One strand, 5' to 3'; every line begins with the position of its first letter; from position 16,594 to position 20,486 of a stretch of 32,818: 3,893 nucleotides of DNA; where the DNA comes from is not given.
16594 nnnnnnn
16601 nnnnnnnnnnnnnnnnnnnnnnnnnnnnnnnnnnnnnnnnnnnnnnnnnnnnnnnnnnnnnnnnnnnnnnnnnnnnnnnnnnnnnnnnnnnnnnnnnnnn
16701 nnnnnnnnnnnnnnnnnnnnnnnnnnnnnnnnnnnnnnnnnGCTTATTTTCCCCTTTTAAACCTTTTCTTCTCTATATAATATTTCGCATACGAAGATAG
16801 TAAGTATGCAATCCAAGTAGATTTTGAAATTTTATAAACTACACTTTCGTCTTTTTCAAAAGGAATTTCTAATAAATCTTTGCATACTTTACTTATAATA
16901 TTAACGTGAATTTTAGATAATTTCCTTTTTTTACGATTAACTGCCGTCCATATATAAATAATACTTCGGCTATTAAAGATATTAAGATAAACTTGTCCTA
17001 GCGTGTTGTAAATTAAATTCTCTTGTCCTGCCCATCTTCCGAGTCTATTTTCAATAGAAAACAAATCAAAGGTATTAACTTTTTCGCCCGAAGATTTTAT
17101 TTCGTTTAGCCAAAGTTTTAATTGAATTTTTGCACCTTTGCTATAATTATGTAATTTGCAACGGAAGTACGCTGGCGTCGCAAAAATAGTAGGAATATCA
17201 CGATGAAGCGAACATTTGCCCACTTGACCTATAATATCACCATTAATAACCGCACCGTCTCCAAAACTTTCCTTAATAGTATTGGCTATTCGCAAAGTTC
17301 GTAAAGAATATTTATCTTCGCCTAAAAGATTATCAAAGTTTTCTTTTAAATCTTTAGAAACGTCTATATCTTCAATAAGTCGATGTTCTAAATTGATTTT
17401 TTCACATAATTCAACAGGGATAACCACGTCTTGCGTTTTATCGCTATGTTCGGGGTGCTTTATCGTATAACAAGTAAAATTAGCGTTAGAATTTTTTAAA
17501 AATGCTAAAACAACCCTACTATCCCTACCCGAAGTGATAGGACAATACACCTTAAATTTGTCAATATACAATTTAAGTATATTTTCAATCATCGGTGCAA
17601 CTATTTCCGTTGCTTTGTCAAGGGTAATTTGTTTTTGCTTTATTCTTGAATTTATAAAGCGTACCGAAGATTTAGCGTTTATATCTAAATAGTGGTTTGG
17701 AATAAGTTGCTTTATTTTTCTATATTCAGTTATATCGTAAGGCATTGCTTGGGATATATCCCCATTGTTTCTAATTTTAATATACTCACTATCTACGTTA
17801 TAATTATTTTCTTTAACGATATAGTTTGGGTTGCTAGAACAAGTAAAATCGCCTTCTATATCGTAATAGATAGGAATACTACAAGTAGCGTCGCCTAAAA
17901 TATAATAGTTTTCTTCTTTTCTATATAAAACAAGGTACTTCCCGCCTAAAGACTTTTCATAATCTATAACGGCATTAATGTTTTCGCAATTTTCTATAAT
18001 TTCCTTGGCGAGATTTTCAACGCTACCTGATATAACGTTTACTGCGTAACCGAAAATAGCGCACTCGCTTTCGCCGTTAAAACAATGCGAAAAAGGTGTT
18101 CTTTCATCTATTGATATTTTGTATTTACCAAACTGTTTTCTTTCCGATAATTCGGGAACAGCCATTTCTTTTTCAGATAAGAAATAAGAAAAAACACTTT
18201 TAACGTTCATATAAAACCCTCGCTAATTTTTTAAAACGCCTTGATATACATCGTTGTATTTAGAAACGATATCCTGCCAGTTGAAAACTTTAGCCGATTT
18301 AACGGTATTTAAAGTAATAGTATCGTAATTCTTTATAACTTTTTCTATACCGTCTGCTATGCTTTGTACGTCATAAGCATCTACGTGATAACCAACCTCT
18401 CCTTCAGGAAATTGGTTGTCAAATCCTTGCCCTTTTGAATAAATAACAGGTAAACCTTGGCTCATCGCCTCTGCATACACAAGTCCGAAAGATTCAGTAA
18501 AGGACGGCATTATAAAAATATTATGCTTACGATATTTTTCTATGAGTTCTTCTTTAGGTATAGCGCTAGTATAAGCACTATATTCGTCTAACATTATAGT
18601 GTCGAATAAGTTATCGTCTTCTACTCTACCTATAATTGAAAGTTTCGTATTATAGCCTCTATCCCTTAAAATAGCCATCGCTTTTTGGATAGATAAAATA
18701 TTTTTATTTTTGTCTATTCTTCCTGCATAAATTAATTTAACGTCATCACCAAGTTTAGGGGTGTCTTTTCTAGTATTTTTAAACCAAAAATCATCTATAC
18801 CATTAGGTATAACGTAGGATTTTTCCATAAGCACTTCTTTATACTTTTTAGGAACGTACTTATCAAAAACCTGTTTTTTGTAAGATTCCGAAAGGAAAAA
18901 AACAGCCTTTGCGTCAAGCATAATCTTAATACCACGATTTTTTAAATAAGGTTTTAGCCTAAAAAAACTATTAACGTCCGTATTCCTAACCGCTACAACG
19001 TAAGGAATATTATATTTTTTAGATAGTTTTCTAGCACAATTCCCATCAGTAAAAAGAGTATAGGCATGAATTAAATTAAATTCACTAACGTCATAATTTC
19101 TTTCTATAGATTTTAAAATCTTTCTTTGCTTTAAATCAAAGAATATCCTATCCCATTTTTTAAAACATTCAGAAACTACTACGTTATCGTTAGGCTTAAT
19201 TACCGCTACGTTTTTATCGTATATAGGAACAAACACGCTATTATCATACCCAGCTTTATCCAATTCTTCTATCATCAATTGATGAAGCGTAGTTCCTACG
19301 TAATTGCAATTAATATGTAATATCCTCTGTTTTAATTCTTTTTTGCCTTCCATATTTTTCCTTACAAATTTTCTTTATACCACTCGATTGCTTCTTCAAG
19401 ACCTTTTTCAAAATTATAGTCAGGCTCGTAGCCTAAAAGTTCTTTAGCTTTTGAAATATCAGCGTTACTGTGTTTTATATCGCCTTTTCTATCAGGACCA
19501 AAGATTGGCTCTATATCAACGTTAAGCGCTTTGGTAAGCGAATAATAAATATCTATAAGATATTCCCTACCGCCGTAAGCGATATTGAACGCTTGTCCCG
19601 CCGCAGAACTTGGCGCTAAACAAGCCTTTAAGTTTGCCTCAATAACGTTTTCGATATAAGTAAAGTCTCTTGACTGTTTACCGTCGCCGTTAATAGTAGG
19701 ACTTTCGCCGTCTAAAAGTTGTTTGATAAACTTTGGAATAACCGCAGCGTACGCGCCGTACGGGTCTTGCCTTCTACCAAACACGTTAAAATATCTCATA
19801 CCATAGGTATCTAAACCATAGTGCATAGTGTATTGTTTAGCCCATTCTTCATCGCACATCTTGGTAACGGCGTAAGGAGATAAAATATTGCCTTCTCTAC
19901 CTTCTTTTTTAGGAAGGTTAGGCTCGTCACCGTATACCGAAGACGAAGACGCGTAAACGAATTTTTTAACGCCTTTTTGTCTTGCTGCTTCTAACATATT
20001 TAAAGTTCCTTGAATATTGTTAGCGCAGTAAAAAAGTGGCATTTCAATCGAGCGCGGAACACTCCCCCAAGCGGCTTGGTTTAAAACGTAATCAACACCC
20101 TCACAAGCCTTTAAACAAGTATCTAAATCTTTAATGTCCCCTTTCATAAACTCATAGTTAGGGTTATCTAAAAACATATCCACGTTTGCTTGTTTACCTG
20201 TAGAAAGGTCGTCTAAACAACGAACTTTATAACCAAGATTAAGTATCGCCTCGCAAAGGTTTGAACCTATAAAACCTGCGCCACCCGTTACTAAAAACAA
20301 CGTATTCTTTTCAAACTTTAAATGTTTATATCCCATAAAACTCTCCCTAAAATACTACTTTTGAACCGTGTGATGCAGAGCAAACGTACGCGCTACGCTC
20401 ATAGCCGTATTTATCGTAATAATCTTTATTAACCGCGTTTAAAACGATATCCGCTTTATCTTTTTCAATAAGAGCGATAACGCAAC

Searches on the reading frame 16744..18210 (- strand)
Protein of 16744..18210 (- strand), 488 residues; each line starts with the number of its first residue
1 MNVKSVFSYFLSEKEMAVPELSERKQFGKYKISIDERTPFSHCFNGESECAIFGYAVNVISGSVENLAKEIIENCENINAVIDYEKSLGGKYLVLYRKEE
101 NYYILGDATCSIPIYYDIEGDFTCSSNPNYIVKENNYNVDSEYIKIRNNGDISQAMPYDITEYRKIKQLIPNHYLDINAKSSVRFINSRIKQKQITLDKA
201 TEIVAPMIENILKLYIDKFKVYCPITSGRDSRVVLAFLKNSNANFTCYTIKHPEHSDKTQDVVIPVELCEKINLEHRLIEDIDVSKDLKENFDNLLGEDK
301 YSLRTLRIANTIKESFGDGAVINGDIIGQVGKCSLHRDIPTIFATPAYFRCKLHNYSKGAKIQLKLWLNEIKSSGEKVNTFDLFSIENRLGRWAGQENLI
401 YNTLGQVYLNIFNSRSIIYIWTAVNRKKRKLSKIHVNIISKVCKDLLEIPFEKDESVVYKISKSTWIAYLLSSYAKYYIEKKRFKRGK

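Call 5: search_protein_families(library=pfam, proteins=[window:16744-18210:-], max_evalue=0.001)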
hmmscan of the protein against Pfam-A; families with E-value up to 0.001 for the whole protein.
window:16744-18210:- (488 aa): 0 families

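Call 7: search_protein_families(library=pfam, proteins=[window:16744-18210:-], max_evalue=0.001)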
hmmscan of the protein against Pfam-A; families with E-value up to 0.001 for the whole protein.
window:16744-18210:- (488 aa): 0 families

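Call 41: search_protein_families(library=ncbifam, proteins=[window:16744-18210:-], max_evalue=1e-10)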
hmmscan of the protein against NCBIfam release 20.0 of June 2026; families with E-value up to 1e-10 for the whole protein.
window:16744-18210:- (488 aa): 0 families

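Call 87: search_solved_structures(query=window:16744-18210:-, max_evalue=1)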
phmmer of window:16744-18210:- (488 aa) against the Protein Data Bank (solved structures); distinct sequences matched with E-value up to 1: 5.
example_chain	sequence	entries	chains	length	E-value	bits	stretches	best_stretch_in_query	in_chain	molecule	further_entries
9l1n_M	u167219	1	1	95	0.088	15.2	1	138-215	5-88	Protocadherin-10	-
9dqv_M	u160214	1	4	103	0.089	15.2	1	139-216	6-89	Protocadherin-10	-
9l41_R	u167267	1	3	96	0.09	15.2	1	138-215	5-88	Protocadherin-10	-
9e96_H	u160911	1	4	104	0.091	15.2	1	139-216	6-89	Protocadherin-10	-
9dqy_G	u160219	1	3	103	0.69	12.2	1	139-216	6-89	Cadherin domain-containing protein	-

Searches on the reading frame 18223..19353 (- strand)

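Call 5: search_protein_families(library=pfam, proteins=[window:18223-19353:-], max_evalue=0.001)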
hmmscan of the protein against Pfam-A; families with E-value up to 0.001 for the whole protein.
window:18223-19353:- (376 aa): 4 families
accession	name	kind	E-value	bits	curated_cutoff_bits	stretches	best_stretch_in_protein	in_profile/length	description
PF00534.26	Glycos_transf_1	-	2.4e-28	99.2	26.4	1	193-343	4-159/172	Glycosyl transferases group 1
PF13692.12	Glyco_trans_1_4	-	1.5e-20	74.4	27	1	206-342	3-142/142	Glycosyl transferases group 1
PF20706.3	GT4-conflict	-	1.6e-10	41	26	1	194-318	187-323/385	Family 4 Glycosyltransferase in conflict systems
PF13439.12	Glyco_transf_4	-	6.5e-09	36.5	28.5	1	27-187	11-167/170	Glycosyltransferase Family 4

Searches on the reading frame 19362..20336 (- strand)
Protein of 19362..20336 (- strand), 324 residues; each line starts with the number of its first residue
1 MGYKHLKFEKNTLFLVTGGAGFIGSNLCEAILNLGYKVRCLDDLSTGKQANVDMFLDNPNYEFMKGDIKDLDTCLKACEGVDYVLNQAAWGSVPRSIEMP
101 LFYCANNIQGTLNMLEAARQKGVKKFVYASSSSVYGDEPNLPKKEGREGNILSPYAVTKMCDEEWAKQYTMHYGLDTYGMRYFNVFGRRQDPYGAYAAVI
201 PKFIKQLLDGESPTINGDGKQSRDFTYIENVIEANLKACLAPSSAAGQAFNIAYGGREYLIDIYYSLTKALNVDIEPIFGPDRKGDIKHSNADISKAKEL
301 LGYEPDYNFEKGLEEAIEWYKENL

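Call 5: search_protein_families(library=pfam, proteins=[window:19362-20336:-], max_evalue=0.001)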
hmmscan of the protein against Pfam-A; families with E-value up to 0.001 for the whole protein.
window:19362-20336:- (324 aa): 8 families
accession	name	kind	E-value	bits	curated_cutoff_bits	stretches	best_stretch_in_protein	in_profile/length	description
PF01370.27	Epimerase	-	2.4e-61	207.7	20.9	1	15-253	2-240/240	NAD dependent epimerase/dehydratase family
PF16363.11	GDP_Man_Dehyd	-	6.8e-54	184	27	1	15-315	1-331/332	GDP-mannose 4,6 dehydratase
PF01073.25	3Beta_HSD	-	9.4e-25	87.6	22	1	15-239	1-229/280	3-beta hydroxysteroid dehydrogenase/isomerase family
PF02719.21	Polysacc_synt_2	-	1.3e-17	64.4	20.2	1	15-230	2-208/293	Polysaccharide biosynthesis protein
PF13460.12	NAD_binding_10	-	2.2e-10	41.1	27.2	1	18-168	1-133/184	NAD(P)H-binding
PF05368.20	NmrA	-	2.1e-09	37.9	27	1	13-131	4-107/298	NmrA-like family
PF07993.18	NAD_binding_4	-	3.8e-07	30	20.1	1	16-198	1-220/258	Male sterility protein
PF04321.23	RmlD_sub_bind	-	7.9e-06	25.6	27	1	15-187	4-153/287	RmlD substrate binding domain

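Call 41: search_protein_families(library=ncbifam, proteins=[window:19362-20336:-], max_evalue=1e-10)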
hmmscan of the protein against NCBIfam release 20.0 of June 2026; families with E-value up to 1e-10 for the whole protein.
window:19362-20336:- (324 aa): 22 families
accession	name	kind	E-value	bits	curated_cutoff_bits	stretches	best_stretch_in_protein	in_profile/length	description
NF011728.1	PRK15181.1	equivalog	2e-91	306.6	760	1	14-322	18-339/348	Vi polysaccharide biosynthesis UDP-N-acetylglucosaminuronic acid C-4 epimerase TviC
TIGR01181.1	dTDP_gluc_dehyt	equivalog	1.2e-49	169.2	365.1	1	14-323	2-314/321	dTDP-glucose 4,6-dehydratase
TIGR01179.1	galE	equivalog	9.2e-49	166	262.3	1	15-323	3-328/332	UDP-glucose 4-epimerase GalE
TIGR04180.1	EDH_00030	hypoth_equivalog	4.1e-47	160.7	475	1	15-308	2-297/297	NAD-dependent 4,6-dehydratase LegB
TIGR02197.1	heptose_epim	equivalog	6.7e-40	137.2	274.6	1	15-322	2-315/316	ADP-glyceromanno-heptose 6-epimerase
NF007956.0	PRK10675.1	subfamily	4.4e-32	111.5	394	1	14-319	3-328/338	UDP-glucose 4-epimerase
NF042422.1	oxyalk_red_OleD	equivalog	4.3e-25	88.8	580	1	15-271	4-250/329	2-alkyl-3-oxoalkanoate reductase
NF007490.0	PRK10084.1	subfamily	4.1e-24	85.2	649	1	14-323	3-337/361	dTDP-glucose 4,6-dehydratase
TIGR03466.1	HpnA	hypoth_equivalog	1.1e-22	80.3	367.65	1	14-172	3-158/327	hopanoid-associated sugar epimerase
NF008360.0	PRK11150.1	equivalog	2.4e-22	79.6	452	1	14-317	2-303/310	ADP-glyceromanno-heptose 6-epimerase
NF007582.0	PRK10217.1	equivalog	3.5e-22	79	698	1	14-323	4-334/355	dTDP-glucose 4,6-dehydratase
NF042423.1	oxyalk_red_Shew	equivalog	2e-17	63.3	580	1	12-252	9-238/331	2-alkyl-3-oxoalkanoate reductase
NF008872.0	PRK11908.1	equivalog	1.3e-16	60.6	294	1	15-257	5-256/349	bifunctional UDP-4-keto-pentose/UDP-xylose synthase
NF052578.1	StrlDmthSdmBMthl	equivalog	1.9e-15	57.4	600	1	15-170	4-147/328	sterol demethylase protein SdmB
TIGR01472.1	gmd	equivalog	3.5e-15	56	415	1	15-185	4-185/342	GDP-mannose 4,6-dehydratase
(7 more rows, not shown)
